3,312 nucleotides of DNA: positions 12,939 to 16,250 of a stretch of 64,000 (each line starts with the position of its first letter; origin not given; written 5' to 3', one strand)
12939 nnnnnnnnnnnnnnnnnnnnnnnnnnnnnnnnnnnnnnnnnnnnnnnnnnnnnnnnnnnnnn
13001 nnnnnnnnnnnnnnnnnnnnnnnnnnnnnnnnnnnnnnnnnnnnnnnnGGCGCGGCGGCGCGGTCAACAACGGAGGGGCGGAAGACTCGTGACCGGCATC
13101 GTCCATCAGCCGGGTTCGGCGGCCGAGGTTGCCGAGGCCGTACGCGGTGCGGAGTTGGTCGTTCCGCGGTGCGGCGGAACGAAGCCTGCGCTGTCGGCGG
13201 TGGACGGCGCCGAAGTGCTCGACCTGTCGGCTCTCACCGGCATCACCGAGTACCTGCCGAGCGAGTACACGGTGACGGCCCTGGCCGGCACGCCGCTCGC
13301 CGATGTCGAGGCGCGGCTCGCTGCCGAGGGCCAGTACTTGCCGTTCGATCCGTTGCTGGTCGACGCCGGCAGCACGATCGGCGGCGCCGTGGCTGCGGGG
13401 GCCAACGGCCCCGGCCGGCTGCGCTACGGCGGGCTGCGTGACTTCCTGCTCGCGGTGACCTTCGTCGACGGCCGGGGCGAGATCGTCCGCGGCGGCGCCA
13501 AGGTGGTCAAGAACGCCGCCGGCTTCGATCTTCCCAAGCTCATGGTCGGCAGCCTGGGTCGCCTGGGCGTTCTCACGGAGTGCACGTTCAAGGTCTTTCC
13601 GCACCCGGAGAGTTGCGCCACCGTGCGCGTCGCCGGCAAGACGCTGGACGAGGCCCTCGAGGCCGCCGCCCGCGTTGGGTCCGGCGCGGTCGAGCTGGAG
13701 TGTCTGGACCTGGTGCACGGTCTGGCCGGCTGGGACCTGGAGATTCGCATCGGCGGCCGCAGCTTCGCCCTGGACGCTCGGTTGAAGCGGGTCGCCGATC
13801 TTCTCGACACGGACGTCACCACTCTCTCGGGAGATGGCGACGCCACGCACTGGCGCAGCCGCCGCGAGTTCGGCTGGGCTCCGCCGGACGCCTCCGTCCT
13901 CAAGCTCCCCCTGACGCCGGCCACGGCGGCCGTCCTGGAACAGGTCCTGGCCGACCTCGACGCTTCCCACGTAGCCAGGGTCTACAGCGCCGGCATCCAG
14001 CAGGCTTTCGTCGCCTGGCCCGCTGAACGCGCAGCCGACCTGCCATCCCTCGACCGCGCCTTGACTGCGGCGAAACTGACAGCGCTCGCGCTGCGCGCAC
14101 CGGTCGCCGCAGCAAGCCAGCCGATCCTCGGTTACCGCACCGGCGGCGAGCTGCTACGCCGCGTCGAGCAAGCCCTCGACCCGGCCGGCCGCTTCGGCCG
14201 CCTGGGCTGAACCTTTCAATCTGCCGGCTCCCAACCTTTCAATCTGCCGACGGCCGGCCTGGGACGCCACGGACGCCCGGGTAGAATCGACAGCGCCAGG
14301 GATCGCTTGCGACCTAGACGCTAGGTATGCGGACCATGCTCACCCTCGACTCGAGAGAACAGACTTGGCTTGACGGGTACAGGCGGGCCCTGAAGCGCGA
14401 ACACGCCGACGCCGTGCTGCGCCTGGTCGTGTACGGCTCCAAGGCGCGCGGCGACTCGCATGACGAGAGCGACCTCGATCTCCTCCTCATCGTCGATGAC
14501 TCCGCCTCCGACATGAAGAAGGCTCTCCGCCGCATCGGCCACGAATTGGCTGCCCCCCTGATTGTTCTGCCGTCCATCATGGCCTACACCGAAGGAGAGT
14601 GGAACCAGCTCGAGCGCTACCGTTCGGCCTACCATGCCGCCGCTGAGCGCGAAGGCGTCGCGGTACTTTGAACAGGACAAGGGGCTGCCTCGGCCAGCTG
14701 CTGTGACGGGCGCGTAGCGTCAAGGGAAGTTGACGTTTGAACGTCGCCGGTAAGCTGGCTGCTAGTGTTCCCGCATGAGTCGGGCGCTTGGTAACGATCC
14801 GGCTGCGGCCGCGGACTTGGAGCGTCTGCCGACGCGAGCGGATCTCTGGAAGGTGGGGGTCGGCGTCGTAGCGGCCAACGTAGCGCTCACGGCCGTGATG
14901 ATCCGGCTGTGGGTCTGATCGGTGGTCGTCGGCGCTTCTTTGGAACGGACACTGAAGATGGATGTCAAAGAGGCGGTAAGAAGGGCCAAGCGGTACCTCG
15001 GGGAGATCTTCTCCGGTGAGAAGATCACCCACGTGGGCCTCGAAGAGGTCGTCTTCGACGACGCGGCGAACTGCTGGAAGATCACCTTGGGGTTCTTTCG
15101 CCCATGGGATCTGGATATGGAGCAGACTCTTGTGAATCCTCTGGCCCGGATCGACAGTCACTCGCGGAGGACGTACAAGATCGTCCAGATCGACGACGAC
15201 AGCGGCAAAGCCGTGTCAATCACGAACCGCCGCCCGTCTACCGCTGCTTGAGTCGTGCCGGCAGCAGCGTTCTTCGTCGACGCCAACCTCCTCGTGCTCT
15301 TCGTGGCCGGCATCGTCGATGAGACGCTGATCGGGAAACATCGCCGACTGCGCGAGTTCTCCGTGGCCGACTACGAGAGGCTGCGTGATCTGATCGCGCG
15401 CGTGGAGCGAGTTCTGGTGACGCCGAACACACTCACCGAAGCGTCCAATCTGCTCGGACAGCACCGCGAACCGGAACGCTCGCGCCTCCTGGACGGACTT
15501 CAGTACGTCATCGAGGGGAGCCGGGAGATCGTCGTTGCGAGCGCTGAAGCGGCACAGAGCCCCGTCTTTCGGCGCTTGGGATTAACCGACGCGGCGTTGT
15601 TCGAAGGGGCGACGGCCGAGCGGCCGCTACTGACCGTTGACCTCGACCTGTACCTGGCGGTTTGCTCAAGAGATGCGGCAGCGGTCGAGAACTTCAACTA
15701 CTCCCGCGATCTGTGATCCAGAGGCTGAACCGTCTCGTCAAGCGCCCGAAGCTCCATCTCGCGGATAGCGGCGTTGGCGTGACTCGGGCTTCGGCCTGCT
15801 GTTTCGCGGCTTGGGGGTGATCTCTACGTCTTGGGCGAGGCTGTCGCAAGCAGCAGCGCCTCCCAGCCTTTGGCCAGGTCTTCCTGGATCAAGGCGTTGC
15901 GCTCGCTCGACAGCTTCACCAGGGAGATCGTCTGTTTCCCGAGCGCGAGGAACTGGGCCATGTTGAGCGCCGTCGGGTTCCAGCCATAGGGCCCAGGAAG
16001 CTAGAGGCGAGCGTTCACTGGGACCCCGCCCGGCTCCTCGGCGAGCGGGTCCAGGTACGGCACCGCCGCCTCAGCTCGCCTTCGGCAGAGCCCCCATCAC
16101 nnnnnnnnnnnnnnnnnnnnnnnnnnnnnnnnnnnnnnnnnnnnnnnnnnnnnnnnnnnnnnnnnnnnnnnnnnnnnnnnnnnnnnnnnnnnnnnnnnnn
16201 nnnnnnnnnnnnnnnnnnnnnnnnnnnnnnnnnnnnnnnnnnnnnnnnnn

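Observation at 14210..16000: Low-GC islet between glcE and aldehyde dehydrogenase: orphan MNT plus a coupled small-ORF/PepSY-like/PIN triplet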

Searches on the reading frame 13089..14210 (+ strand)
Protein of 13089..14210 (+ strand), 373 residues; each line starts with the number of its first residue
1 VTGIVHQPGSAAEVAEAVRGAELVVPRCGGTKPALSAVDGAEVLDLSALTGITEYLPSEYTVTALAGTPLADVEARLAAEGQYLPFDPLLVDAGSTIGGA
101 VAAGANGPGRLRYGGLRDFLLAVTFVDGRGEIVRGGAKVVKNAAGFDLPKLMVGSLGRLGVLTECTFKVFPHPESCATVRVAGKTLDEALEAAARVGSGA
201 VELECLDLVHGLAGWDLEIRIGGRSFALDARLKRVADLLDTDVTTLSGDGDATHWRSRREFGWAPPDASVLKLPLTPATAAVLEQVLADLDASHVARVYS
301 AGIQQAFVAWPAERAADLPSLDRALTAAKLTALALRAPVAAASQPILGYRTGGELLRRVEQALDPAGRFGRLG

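Call 4: search_protein_families(library=pfam, proteins=[window:13089-14210:+], max_evalue=1)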
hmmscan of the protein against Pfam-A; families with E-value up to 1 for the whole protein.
window:13089-14210:+ (373 aa): 1 family
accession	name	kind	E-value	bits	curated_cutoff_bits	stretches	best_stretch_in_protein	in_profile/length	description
PF01565.28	FAD_binding_4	-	7.8e-26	90.9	26.4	1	5-134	4-137/139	FAD binding domain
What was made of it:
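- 13089..14210 (+): Left flank: glcE-like FAD-binding subunit. Pfam FAD_binding_4 (call 4).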

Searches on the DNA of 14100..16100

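Call 79: search_rna_families(source=window, start=14100, end=16100, threshold=evalue, max_evalue=1)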
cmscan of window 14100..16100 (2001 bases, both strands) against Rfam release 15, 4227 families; matches with E-value up to 1: 0.
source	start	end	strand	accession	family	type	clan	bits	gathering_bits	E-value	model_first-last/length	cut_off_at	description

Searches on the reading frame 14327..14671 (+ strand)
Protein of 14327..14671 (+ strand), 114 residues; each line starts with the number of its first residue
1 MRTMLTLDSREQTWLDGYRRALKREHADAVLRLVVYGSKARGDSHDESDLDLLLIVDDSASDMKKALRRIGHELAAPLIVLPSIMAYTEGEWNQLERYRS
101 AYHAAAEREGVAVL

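Call 4: search_protein_families(library=pfam, proteins=[window:14327-14671:+], max_evalue=1)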
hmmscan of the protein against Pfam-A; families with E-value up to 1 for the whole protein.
window:14327-14671:+ (114 aa): 4 families
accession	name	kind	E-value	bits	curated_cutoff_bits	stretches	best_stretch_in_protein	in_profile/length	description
PF01909.29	NTP_transf_2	-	1.9e-07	31.8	21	1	18-73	4-60/93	Nucleotidyltransferase domain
PF18765.7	Polbeta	-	4.6e-06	27.1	26.9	1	27-62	10-45/93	Polymerase beta, Nucleotidyltransferase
PF03445.19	DUF294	-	0.00037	20.8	21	1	27-77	46-97/138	Putative nucleotidyltransferase DUF294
PF22600.2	MTPAP-like_central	-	0.01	16.4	27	1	32-74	41-83/139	Poly(A) RNA polymerase, mitochondrial-like, central palm domain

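Call 5: search_protein_families(library=ncbifam, proteins=[window:14327-14671:+], max_evalue=1)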
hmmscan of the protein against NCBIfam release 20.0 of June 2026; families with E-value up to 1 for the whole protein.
window:14327-14671:+ (114 aa): 11 families
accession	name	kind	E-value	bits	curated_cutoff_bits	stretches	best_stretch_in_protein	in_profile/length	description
NF051895.1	anti_phage_HalB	equivalog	8.1e-07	28.8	190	1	33-64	2-33/211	anti-phage Hailong system nucleotidyltransferase HalB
NF047752.1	MntA_antitoxin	equivalog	6e-06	26.1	60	1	29-67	6-43/106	type VII toxin-antitoxin system MntA family adenylyltransferase antitoxin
NF012212.1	ANT_9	subfamily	0.0012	18.2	340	1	22-66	13-57/249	aminoglycoside nucleotidyltransferase ANT(9)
NF002895.0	PRK03381.1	equivalog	0.0017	16.5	631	1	9-62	38-90/782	[protein-PII] uridylyltransferase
NF033220.1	ANT_3pp_II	equivalog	0.0039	16.6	400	1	12-62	4-54/258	ANT(3'')-II family aminoglycoside nucleotidyltransferase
NF000079.1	ANT_4p_Ib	exception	0.0068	16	500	1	21-67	24-70/256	aminoglycoside O-nucleotidyltransferase ANT(4')-Ib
NF028535.0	ANT_4p_II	subfamily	0.007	15.6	350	1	21-74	11-64/251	ANT(4')-II family aminoglycoside nucleotidyltransferase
NF010309.0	PRK13746.1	subfamily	0.014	14.8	193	1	18-65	16-63/263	aminoglycoside adenylyltransferase family protein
NF033061.1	ANT_4p_I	equivalog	0.044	13.3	350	1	20-64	20-64/253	ANT(4')-I family aminoglycoside nucleotidyltransferase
NF001366.0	PRK00275.1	equivalog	0.12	10.2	1299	1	28-62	76-110/895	[protein-PII] uridylyltransferase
NF012135.0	ANT_3pp_9_crypt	exception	0.15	11.5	560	1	16-66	14-64/262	cryptic aminoglycoside nucleotidyltransferase ANT(3'')/ANT(9)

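Call 6: search_protein_families(library=padloc, proteins=[window:14327-14671:+], max_evalue=1)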
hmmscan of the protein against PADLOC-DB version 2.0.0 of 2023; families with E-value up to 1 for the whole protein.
window:14327-14671:+ (114 aa): 10 families
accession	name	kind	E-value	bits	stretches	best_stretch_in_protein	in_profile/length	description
PDLC04903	PDC-S09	-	9.5e-13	46.4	1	11-112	7-107/108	-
PDLC04907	PDC-S09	-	1.1e-09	36.4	1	6-112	5-113/114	-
PDLC04368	PDC-M05A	-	9.5e-09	33.4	1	26-100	103-174/201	-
PDLC04902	PDC-S09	-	1.9e-07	29.3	1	29-75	20-65/97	-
PDLC04369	PDC-M05A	-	4.4e-07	27.7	1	4-74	81-148/201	-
PDLC04904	PDC-S09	-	2.2e-06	25.8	1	29-60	24-55/104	-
PDLC04906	PDC-S09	-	3.4e-05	22.1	1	29-64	23-58/98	-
PDLC04778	PDC-M70A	-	3.9e-05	21.1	1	24-75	42-93/355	-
PDLC04372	PDC-M05A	-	5.7e-05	21.4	1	21-96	68-139/167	-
PDLC04905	PDC-S09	-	0.00054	18.3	1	29-69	20-61/101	-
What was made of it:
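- Checked: MNT: 14327-14671 matches Pfam NTP_transf_2 (E 1.9e-7) and PADLOC PDC-S09 (E 9.5e-13) (calls 4, 6).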

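Call 67: search_protein_families(library=phrogs, proteins=[window:14327-14671:+], max_evalue=0.1)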
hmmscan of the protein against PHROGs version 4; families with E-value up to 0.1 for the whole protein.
window:14327-14671:+ (114 aa): 2 families
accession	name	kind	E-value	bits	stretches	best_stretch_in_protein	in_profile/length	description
phrog_24076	-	unknown function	2.5e-06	28.1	1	28-64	1-37/229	-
phrog_388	-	DNA, RNA and nucleotide metabolism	0.0024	18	1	27-63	35-71/351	nucleotidyltransferase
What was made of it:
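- Tried and rejected: Pfam, NCBIfam, PADLOC and PHROGs gave nothing for A or T (calls 4-6, 67).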

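Call 75: find_related_loci(query=window:14327-14671:+, collection=metagenome_contigs, flank=2000)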
Query window:14327-14671:+ (114 aa) in metagenome_contigs; peptide patterns used: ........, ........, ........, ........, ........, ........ (x = any residue, [..] = any of these).
241 stretches matched a pattern; 5 encode a relative of the query (tblastn E <= 1e-3); 5 distinct loci.
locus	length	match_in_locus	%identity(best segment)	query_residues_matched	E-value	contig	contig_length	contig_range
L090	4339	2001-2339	79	2-114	1e-58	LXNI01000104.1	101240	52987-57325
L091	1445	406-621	43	20-91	3e-12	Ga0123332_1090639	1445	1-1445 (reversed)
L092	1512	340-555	43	20-91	3e-12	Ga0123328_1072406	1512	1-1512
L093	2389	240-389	46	7-56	6e-11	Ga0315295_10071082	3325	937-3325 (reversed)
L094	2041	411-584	43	10-67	6e-11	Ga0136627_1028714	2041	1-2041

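Call 78: search_protein_families(library=pfam, proteins=[L090:2339-2761:+, L090:1998-2342:+], max_evalue=0.01)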
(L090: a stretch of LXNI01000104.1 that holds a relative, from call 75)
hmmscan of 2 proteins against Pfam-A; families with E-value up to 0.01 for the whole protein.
L090:2339-2761:+ (140 aa): 1 family
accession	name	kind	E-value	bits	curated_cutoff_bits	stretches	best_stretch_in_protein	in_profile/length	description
PF05168.19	HEPN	-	2.7e-15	57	22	1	10-122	5-116/117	HEPN domain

L090:1998-2342:+ (114 aa): 3 families
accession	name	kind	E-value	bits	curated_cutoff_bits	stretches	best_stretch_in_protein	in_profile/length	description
PF01909.29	NTP_transf_2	-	2.9e-08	34.4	21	1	17-60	3-44/93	Nucleotidyltransferase domain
PF18765.7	Polbeta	-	1.5e-06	28.7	26.9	1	27-59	10-42/93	Polymerase beta, Nucleotidyltransferase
PF03445.19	DUF294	-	0.0052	17.1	21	1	28-62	47-82/138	Putative nucleotidyltransferase DUF294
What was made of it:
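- On HEPN-MNT (type VII TA): The L090 homologue does have HEPN (call 78).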
